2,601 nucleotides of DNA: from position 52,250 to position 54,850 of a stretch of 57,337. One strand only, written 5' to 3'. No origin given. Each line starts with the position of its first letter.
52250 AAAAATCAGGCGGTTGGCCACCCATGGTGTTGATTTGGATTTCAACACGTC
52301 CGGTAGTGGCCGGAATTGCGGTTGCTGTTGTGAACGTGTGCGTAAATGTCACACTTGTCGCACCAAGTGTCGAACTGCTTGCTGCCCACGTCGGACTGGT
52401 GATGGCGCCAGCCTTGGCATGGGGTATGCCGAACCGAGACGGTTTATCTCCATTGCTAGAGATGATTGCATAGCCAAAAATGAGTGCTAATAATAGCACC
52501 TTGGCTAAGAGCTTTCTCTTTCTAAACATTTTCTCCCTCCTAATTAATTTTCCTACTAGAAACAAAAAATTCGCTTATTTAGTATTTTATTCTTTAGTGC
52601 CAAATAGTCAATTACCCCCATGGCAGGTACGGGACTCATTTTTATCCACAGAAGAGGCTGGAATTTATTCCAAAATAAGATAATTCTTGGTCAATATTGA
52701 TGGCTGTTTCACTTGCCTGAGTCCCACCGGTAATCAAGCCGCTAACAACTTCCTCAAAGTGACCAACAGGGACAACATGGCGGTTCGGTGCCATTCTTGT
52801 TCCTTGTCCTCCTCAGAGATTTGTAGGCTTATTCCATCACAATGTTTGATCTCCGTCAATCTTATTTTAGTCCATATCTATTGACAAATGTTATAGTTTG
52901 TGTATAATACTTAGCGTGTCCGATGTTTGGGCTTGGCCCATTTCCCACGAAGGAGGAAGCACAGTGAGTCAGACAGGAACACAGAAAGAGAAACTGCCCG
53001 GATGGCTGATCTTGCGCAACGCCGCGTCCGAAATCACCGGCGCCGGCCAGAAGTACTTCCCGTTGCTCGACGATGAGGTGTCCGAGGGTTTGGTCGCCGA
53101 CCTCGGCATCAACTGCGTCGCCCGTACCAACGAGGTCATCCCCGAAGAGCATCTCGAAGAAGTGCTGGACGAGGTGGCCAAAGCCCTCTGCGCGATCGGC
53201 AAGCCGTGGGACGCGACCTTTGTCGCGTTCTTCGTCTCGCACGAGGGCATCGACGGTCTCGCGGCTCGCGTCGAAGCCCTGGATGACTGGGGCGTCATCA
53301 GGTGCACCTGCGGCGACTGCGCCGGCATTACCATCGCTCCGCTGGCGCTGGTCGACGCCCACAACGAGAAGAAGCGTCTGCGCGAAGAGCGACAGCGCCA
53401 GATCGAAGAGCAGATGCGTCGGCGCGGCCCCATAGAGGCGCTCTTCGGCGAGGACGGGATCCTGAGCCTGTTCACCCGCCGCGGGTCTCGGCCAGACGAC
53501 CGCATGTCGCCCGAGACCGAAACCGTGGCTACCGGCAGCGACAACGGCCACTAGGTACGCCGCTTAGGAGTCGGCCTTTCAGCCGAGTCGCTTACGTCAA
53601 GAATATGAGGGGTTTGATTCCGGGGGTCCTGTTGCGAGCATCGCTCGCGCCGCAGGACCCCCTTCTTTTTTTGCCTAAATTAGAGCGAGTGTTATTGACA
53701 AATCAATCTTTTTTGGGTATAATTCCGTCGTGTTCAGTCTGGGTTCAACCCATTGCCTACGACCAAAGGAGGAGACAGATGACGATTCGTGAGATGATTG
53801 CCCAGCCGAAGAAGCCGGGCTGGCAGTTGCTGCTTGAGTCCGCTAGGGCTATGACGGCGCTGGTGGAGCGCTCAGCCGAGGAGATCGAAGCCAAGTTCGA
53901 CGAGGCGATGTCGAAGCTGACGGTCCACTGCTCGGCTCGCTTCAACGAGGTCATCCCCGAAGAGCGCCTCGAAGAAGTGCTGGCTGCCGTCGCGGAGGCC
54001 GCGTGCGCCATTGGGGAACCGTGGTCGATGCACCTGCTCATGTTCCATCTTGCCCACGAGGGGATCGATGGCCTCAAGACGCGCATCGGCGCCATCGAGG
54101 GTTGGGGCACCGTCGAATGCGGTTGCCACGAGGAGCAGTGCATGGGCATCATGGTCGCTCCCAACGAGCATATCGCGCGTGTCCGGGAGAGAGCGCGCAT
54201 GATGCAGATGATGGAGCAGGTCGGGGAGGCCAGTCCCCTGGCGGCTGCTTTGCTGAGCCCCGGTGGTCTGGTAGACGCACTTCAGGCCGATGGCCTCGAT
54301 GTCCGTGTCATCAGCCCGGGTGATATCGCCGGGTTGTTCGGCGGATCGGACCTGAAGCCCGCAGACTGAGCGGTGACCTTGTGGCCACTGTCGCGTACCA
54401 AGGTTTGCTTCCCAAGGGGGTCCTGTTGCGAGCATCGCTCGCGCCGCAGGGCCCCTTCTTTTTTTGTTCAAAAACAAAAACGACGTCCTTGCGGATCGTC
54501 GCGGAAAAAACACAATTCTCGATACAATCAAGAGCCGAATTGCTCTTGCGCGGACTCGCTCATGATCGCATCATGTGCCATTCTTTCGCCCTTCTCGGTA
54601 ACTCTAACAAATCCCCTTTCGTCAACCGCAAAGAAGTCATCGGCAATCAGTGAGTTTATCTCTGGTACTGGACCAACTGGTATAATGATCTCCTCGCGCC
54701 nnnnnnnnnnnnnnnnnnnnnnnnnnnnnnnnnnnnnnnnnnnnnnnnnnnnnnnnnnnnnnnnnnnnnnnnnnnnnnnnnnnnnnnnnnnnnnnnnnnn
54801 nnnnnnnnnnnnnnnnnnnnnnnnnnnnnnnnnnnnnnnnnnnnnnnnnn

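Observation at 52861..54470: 815-bp tandem duplication of a complete promoter-leader-ORF-terminator cassette, with regulatory ends more conserved than the GC-rich coding sequence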

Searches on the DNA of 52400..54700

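Call 19: search_rna_families(source=window, start=52400, end=54700, threshold=evalue, max_evalue=10)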
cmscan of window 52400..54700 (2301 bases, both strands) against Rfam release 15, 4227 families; matches with E-value up to 10: 6.
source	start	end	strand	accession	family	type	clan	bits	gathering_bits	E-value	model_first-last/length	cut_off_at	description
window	52458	52519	-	RF00645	MIR169_2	Gene; miRNA;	CL00098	17.3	50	0.5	1-118/118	no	MIR169_2 microRNA precursor family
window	53610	53676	+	RF00236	ctRNA_pGA1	Gene; antisense;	-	16.3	45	5.5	1-79/79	no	ctRNA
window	54543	54677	-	RF02161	PART1_3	Gene; lncRNA;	-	15.3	40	2.5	1-131/131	no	Prostate androgen-regulated transcript 1 conserved region 3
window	53210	53336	-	RF00625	P11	Gene;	-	15.2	70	2.3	1-139/139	no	Pseudomonas sRNA P11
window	52929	52999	-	RF01172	sn2343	Gene; snRNA; snoRNA; CD-box;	-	15.1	60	6.8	1-78/78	no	Small nucleolar RNA sn2343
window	53597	53671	+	RF02353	BjrC68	Gene; sRNA;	-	13.2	39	5.2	1-82/82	no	Bradyrhizobiaceae sRNA BjrC68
